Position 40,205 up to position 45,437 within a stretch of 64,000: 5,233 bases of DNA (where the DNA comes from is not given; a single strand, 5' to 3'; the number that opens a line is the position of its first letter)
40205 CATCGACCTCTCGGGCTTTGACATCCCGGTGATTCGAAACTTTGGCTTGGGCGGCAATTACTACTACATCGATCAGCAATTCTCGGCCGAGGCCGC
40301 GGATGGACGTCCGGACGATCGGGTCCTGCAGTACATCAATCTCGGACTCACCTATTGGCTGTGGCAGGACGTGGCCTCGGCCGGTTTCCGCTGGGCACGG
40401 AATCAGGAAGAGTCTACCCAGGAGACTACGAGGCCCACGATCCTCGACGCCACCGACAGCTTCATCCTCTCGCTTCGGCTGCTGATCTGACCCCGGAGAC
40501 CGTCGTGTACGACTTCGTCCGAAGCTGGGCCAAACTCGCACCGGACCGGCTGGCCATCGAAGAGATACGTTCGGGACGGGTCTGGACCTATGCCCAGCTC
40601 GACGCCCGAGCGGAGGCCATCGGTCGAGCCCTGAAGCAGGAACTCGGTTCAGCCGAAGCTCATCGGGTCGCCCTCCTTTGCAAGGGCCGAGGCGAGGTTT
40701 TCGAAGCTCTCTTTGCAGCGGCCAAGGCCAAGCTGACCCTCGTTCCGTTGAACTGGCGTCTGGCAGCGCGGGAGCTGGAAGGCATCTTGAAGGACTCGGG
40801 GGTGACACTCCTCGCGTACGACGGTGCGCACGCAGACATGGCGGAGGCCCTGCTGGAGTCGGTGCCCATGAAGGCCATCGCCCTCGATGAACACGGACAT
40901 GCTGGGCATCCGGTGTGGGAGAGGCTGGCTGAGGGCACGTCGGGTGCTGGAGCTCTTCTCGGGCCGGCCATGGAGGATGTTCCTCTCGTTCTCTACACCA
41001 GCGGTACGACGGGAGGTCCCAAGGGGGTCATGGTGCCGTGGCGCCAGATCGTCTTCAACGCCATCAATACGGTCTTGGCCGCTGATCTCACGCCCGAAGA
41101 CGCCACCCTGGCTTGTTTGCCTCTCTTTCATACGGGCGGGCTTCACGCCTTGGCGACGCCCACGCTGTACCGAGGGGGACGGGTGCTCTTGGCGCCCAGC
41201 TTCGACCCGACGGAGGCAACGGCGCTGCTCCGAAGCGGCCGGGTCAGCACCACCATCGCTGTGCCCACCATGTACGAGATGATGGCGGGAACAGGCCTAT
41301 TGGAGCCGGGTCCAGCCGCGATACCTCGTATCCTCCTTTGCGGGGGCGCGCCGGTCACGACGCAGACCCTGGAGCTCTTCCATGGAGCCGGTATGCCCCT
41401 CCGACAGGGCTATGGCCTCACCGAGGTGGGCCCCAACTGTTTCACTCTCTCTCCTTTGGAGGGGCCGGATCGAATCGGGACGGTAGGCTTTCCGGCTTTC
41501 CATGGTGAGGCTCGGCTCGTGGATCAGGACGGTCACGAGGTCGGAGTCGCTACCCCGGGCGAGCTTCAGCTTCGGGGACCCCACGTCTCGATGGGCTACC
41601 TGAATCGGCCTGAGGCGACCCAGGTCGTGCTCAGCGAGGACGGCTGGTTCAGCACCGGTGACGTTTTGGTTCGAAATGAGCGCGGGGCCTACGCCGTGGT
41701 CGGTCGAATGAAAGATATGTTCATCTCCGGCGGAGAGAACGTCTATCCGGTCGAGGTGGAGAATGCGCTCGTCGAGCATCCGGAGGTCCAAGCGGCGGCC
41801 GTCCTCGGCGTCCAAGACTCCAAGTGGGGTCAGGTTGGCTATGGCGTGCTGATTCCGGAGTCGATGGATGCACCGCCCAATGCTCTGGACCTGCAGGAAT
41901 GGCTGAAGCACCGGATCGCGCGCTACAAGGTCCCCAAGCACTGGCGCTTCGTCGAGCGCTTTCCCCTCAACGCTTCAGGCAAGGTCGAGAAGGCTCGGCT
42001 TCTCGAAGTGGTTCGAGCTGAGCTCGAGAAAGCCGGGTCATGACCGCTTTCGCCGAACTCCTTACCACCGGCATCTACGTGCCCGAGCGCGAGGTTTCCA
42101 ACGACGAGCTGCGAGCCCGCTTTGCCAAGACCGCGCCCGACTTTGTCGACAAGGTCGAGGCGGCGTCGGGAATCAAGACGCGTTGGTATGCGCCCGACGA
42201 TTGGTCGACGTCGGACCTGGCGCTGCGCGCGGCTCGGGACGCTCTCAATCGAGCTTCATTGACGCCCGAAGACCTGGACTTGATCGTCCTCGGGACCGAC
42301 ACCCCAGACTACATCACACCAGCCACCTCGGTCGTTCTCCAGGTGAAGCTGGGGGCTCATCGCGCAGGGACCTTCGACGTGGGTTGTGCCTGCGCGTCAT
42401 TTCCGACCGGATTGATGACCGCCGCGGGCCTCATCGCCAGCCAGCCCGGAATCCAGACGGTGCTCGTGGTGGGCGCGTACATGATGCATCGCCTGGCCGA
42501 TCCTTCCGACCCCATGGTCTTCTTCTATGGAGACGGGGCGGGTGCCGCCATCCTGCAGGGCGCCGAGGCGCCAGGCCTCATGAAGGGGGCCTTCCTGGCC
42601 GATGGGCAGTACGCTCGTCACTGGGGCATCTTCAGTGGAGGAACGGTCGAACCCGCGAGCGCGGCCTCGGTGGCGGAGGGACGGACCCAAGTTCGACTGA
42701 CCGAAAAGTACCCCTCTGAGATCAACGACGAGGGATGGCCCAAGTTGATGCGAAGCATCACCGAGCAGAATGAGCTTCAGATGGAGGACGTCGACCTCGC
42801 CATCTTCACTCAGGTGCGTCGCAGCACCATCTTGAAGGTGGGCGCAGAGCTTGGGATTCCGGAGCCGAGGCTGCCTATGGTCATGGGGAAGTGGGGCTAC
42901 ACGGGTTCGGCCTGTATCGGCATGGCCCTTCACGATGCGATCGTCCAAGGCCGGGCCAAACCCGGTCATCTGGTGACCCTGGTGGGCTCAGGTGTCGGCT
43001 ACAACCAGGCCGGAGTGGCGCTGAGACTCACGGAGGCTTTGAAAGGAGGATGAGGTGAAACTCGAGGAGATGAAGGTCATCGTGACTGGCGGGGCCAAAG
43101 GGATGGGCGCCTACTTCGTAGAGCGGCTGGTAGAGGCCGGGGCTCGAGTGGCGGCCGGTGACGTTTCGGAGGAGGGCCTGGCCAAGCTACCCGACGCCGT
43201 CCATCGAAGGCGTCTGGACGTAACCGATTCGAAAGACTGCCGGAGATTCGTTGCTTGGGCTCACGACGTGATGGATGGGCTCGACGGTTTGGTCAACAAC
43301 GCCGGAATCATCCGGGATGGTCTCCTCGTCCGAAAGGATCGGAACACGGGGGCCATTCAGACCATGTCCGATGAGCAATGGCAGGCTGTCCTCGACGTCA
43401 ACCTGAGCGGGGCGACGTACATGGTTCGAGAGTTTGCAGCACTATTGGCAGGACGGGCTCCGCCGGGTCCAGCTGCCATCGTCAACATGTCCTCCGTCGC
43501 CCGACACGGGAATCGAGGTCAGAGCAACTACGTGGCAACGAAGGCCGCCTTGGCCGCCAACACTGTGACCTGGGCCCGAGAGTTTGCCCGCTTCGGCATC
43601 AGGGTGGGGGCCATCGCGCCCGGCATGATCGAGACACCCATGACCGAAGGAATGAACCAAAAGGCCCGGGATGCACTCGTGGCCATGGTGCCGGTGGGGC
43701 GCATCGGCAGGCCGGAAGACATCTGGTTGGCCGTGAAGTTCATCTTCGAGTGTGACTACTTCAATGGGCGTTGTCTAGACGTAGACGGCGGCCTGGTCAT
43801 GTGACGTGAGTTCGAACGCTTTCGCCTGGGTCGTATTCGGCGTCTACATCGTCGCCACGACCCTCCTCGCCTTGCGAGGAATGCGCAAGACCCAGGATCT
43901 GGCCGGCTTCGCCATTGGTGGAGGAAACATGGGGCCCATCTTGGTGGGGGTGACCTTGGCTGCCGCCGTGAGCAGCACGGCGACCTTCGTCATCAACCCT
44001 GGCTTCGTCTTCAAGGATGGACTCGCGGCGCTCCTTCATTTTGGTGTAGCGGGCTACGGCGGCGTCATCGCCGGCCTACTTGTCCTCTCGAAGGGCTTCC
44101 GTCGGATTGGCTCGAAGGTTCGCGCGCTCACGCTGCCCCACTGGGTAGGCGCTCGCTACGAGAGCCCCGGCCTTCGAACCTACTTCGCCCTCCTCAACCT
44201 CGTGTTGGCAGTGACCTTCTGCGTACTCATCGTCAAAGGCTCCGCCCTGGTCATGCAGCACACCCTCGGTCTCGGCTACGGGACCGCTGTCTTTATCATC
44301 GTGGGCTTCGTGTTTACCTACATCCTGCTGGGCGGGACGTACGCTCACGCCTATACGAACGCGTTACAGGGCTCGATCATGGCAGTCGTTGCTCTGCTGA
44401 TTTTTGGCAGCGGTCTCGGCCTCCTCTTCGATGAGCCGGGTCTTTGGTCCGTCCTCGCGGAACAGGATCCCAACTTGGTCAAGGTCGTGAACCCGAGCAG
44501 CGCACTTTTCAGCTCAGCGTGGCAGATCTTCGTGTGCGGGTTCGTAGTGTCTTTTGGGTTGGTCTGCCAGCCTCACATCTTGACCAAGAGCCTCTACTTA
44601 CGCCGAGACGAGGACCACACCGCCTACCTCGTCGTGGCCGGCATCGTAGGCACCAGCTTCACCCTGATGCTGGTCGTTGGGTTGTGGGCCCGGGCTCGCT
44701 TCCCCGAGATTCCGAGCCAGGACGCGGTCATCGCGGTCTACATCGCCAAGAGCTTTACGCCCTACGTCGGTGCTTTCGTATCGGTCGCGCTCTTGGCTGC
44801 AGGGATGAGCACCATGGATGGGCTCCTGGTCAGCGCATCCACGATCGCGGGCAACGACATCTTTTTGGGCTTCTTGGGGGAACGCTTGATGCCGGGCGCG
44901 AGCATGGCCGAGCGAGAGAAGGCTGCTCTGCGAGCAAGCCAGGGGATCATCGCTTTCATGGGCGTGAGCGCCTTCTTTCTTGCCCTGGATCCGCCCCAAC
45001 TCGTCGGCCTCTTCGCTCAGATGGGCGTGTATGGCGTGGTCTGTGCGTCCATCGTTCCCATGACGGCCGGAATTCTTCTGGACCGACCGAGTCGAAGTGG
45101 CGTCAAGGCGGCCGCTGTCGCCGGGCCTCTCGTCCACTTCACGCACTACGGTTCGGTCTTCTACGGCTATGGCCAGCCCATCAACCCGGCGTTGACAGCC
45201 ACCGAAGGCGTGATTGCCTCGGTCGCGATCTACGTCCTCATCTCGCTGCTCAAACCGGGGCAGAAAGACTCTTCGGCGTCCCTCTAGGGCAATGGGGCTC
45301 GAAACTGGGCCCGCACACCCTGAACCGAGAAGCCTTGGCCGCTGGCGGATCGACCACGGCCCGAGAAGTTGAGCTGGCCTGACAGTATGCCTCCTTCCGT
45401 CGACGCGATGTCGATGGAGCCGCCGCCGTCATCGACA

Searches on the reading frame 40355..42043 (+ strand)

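Call 7: search_protein_families(library=pfam, proteins=[window:40355-42043:+], max_evalue=0.001)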
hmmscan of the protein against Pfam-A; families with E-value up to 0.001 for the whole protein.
window:40355-42043:+ (562 aa): 2 families
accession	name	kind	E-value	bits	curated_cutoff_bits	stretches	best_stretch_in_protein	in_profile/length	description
PF00501.34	AMP-binding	-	1.6e-70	238.3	29.9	1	57-416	3-384/384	AMP-binding enzyme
PF13193.12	AMP-binding_C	-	2.7e-18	67.1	24.5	1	467-543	1-76/76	AMP-binding enzyme C-terminal domain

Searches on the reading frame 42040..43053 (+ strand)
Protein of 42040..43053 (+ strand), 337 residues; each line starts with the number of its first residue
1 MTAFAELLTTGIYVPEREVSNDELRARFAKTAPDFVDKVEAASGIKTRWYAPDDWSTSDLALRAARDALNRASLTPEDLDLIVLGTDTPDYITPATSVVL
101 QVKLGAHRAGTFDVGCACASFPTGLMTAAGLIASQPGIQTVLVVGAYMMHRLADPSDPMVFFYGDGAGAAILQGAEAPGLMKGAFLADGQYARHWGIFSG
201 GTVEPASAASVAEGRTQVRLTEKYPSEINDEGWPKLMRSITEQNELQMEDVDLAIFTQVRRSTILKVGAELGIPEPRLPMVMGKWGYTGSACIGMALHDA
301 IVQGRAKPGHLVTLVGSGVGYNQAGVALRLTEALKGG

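Call 8: search_protein_families(library=pfam, proteins=[window:42040-43053:+], max_evalue=0.001)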
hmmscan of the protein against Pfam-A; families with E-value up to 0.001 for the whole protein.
window:42040-43053:+ (337 aa): 3 families
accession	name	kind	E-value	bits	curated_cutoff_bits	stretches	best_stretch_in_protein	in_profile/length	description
PF08541.16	ACP_syn_III_C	-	1.2e-19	70.6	26.6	1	242-329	2-89/90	3-Oxoacyl-[acyl-carrier-protein (ACP)] synthase III C terminal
PF08545.16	ACP_syn_III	-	6.6e-15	55.2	24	1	112-188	1-79/80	3-Oxoacyl-[acyl-carrier-protein (ACP)] synthase III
PF00108.29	Thiolase_N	-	0.00052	19.9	26.4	0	54-149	20-115/260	Thiolase, N-terminal domain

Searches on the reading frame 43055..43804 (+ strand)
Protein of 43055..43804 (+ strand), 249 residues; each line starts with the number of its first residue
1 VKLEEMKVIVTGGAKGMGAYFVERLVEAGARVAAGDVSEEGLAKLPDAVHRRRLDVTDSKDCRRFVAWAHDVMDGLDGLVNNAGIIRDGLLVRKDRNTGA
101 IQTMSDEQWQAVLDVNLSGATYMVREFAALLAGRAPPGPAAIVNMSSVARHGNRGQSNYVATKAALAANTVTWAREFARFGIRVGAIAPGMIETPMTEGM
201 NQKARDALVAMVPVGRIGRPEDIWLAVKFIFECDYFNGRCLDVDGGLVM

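Call 8: search_protein_families(library=pfam, proteins=[window:43055-43804:+], max_evalue=0.001)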
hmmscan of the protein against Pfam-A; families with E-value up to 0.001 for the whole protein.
window:43055-43804:+ (249 aa): 4 families
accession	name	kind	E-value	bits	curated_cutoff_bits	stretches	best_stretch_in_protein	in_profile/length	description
PF13561.12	adh_short_C2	-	1.1e-44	153.3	27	1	14-247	3-235/236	Enoyl-(Acyl carrier protein) reductase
PF00106.31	adh_short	-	1.7e-41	142.3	26.6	1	8-203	3-193/195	short chain dehydrogenase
PF08659.16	KR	-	5.5e-11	43.2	22.6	1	8-171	3-161/180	KR domain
PF23441.1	SDR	-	4.1e-05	23.5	27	1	2-248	4-256/258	SDR-like rossmann domain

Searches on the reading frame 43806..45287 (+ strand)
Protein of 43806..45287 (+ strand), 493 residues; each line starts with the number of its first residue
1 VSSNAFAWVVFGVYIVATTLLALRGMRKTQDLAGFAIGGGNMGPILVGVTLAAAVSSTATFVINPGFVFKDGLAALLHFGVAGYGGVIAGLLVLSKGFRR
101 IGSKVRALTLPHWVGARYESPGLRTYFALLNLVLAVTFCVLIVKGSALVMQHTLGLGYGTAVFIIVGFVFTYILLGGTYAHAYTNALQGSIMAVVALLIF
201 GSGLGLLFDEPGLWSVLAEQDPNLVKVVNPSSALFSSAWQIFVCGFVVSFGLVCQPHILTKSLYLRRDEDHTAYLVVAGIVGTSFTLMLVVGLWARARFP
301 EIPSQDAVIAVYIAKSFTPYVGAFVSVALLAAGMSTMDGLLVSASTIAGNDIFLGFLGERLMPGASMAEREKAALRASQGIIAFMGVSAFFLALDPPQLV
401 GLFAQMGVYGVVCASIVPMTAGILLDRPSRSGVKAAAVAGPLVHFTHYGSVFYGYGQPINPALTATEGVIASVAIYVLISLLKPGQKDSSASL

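Call 8: search_protein_families(library=pfam, proteins=[window:43806-45287:+], max_evalue=0.001)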
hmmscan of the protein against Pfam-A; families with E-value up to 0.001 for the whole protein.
window:43806-45287:+ (493 aa): 1 family
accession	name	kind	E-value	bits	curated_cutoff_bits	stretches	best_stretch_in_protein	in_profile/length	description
PF00474.23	SSF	-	9e-31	107.6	22.8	1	35-432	1-398/406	Sodium:solute symporter family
